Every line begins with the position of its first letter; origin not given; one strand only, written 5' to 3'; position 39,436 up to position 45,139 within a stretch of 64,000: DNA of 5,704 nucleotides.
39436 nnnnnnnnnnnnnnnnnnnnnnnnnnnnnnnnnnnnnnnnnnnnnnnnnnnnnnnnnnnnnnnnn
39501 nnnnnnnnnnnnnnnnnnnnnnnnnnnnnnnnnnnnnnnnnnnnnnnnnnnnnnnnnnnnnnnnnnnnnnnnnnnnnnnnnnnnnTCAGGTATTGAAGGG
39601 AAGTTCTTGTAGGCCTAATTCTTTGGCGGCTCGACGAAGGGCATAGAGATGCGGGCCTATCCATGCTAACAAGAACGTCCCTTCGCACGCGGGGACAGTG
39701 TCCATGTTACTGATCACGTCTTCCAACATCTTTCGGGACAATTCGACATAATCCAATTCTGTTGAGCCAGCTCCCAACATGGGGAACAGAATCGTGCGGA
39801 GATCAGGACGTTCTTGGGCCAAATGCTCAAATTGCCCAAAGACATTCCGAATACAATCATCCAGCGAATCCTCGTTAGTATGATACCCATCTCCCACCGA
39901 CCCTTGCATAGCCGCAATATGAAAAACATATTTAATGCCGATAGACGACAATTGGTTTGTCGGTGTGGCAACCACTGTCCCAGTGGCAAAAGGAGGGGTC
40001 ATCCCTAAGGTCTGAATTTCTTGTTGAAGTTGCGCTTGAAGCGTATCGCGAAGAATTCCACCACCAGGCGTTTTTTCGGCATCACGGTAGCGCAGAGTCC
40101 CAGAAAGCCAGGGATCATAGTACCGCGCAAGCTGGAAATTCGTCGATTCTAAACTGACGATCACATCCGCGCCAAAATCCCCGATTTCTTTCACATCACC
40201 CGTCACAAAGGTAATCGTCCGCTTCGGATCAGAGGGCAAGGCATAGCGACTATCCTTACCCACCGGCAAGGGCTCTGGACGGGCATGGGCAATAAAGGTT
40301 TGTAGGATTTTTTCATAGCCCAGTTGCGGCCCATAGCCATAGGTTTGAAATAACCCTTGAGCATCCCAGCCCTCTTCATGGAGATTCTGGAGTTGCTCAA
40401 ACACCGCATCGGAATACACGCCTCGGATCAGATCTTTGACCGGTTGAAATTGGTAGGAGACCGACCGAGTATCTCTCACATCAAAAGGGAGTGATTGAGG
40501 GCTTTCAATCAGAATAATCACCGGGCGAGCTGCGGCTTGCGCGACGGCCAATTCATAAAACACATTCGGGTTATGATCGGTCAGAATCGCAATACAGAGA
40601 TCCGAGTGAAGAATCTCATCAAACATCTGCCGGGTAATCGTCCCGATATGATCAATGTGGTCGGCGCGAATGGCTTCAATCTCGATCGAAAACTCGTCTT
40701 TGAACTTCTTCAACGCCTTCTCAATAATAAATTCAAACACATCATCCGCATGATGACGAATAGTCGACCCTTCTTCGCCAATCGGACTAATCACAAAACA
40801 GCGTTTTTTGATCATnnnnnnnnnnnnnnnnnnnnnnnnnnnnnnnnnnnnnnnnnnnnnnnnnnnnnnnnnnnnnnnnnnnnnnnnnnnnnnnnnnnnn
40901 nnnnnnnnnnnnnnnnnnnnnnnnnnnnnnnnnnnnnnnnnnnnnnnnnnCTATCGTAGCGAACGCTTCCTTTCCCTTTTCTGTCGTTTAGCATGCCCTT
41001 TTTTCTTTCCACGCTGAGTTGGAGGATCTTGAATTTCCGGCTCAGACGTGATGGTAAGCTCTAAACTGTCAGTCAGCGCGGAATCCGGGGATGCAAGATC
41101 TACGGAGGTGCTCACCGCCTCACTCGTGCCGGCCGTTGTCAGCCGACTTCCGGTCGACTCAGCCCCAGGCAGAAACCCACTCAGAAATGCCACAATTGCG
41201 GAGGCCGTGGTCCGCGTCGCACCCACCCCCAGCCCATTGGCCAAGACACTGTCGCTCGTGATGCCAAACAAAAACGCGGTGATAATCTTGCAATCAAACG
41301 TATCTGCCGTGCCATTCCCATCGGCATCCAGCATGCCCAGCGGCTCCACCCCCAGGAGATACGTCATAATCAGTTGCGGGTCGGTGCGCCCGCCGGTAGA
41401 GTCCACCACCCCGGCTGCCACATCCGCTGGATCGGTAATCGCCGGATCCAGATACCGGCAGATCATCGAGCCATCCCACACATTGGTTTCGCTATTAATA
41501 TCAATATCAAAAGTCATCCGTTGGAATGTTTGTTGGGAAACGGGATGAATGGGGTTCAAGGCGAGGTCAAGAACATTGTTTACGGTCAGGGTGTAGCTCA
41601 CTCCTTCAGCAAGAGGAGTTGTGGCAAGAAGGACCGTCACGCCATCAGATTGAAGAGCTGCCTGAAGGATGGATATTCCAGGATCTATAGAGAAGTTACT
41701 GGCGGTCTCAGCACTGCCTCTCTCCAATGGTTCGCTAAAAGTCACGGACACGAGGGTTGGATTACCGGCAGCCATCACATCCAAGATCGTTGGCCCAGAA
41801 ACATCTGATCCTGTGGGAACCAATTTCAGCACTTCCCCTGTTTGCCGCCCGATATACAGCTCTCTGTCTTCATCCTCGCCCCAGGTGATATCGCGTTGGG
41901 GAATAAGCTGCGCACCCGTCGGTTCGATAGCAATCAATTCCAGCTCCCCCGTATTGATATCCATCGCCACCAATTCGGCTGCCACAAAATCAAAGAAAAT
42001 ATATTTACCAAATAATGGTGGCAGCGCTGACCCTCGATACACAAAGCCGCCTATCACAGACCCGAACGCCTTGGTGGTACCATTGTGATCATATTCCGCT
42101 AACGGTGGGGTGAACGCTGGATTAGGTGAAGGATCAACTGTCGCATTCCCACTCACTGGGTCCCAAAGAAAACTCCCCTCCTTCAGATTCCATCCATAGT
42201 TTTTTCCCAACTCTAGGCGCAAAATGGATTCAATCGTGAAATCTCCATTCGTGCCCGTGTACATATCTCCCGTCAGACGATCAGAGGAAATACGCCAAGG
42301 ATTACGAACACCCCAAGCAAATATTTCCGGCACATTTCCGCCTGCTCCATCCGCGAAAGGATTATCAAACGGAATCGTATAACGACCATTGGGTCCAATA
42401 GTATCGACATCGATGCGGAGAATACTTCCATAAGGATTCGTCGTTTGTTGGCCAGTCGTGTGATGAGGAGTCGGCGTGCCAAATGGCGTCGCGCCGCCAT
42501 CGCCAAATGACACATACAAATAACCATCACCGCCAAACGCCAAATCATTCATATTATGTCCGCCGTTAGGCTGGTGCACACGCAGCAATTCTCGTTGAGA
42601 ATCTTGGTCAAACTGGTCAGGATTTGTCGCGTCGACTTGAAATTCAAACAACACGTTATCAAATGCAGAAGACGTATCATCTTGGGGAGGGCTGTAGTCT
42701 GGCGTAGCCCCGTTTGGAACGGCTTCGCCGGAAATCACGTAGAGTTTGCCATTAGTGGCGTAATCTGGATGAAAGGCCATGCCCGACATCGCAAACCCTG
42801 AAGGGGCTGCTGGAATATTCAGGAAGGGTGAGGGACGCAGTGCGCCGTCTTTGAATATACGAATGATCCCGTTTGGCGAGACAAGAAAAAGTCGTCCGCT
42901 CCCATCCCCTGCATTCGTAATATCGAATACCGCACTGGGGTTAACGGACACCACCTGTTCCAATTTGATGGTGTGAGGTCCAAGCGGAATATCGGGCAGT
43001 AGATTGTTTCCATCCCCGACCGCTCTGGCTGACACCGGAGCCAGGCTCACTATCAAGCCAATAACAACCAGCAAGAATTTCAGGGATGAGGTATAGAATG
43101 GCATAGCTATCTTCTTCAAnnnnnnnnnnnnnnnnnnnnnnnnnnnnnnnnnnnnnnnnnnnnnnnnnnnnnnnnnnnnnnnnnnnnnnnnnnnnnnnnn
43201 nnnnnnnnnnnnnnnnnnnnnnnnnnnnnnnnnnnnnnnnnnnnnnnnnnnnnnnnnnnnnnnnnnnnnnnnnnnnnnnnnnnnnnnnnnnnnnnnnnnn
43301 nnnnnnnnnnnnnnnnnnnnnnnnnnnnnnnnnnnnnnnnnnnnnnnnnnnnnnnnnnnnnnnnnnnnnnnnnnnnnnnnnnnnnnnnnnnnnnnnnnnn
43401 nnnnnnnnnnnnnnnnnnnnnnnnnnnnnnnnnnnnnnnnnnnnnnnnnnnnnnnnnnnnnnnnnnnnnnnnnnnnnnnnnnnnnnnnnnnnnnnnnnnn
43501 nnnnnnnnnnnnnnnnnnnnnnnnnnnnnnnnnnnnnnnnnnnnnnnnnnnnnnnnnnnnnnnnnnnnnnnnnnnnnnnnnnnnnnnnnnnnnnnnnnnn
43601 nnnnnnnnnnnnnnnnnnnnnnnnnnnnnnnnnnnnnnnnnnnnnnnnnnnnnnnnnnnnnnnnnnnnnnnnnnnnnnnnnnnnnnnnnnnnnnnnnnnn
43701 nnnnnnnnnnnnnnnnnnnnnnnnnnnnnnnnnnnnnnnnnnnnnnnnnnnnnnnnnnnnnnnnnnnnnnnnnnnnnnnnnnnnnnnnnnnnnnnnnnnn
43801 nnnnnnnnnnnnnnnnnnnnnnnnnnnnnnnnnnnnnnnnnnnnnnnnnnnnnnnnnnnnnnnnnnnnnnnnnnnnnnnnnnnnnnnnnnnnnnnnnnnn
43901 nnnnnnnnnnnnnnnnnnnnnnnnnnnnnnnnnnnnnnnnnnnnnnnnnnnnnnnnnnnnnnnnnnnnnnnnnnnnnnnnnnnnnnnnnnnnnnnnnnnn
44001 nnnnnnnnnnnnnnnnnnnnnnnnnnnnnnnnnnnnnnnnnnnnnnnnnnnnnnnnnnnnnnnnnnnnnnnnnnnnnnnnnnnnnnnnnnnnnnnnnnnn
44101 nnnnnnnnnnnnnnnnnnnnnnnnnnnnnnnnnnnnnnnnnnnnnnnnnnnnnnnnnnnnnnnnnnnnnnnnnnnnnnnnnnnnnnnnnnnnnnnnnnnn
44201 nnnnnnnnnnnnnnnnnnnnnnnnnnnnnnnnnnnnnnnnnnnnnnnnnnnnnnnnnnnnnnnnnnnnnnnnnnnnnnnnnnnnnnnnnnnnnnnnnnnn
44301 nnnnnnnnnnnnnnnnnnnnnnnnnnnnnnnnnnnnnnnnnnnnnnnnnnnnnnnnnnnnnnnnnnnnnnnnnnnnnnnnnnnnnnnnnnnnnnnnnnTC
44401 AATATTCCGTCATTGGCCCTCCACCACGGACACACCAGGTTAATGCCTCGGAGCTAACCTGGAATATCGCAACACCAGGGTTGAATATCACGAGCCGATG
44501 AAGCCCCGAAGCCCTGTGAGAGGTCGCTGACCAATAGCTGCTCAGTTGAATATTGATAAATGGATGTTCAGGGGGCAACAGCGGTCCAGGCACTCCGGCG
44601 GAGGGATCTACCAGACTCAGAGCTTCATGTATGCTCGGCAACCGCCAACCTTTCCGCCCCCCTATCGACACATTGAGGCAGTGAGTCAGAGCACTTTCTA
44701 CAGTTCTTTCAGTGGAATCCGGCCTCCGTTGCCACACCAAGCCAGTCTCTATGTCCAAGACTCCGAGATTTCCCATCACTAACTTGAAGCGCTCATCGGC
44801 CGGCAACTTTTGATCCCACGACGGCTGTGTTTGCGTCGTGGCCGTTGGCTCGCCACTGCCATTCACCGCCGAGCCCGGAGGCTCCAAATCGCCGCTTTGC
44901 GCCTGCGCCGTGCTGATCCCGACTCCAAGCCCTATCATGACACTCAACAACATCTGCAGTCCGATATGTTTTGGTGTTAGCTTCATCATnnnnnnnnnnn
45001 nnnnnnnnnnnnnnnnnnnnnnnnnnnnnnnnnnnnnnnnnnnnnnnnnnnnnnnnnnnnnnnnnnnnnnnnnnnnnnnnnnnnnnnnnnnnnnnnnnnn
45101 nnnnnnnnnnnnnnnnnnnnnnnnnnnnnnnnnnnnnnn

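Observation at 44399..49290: Seven-gene head-to-tail array of secreted DUF1566 paralogs with a conserved leader peptide and a hypervariable C-terminal loop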

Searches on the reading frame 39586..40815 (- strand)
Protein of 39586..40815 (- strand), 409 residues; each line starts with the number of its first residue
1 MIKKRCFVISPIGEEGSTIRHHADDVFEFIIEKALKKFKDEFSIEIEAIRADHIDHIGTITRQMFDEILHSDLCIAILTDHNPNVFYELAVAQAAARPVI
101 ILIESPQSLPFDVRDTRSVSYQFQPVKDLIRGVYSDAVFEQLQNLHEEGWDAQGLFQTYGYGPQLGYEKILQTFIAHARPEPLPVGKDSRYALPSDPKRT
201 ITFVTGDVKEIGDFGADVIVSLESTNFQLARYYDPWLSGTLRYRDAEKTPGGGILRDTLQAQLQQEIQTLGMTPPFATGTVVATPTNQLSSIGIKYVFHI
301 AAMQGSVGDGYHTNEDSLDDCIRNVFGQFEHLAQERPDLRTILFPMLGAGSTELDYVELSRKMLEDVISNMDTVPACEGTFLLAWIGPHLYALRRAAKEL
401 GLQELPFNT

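Call 8: search_protein_families(library=pfam, proteins=[window:39586-40815:-], max_evalue=0.001)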
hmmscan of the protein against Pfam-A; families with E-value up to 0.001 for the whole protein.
window:39586-40815:- (409 aa): 1 family
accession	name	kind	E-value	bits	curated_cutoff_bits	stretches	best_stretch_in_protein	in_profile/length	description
PF01661.27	Macro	-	1.3e-07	32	22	1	260-356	23-111/118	Macro domain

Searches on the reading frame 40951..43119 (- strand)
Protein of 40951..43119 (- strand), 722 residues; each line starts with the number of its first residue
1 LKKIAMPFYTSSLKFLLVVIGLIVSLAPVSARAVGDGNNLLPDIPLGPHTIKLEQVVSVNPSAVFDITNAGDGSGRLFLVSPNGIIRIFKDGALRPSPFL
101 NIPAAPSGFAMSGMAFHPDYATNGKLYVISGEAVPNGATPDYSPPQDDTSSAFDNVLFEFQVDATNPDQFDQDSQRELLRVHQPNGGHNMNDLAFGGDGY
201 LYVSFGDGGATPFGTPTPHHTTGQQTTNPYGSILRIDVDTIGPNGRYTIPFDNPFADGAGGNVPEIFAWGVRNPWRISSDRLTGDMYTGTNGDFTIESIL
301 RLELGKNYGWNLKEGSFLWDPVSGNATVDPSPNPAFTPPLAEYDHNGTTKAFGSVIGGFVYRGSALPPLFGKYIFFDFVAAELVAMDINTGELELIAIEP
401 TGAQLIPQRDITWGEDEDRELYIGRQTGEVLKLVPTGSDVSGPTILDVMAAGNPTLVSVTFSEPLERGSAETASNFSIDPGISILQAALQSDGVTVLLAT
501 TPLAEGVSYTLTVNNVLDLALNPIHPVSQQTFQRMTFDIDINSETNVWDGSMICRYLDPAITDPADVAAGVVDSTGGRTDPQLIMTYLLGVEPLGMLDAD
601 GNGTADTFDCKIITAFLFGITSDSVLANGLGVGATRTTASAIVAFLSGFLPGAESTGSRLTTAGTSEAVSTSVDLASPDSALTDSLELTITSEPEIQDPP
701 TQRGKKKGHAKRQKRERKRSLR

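Call 3: search_protein_families(library=pfam, proteins=[window:40951-43119:-], max_evalue=0.01)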
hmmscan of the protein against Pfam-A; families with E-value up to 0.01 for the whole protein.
window:40951-43119:- (722 aa): 2 families
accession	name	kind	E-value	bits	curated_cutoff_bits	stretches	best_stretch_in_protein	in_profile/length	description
PF07995.17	GSDH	-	5.2e-23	82.3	25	1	71-392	11-292/332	Glucose / Sorbosone dehydrogenase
PF13205.12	Big_5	-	8.7e-05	23.6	23.6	1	456-526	24-97/105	Bacterial Ig-like domain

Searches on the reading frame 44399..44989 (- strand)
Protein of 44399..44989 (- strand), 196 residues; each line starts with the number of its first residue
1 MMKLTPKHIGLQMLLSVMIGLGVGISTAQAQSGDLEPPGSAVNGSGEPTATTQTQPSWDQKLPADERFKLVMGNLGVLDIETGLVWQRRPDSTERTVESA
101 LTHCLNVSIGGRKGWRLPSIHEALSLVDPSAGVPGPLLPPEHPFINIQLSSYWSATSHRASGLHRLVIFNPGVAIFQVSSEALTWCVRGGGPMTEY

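Call 3: search_protein_families(library=pfam, proteins=[window:44399-44989:-], max_evalue=0.01)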
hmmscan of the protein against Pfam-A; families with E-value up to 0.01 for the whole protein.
window:44399-44989:- (196 aa): 1 family
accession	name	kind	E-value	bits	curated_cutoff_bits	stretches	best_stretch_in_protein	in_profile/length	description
PF07603.17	Lcl_C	-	1.7e-15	57.8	34.9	1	77-188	3-117/117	Lcl C-terminal domain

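Call 14: search_solved_structures(query=A1, max_evalue=1, show_alignments=2)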
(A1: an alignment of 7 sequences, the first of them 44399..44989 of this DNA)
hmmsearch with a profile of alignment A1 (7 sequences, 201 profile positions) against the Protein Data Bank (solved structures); distinct sequences matched with E-value up to 1: 0.
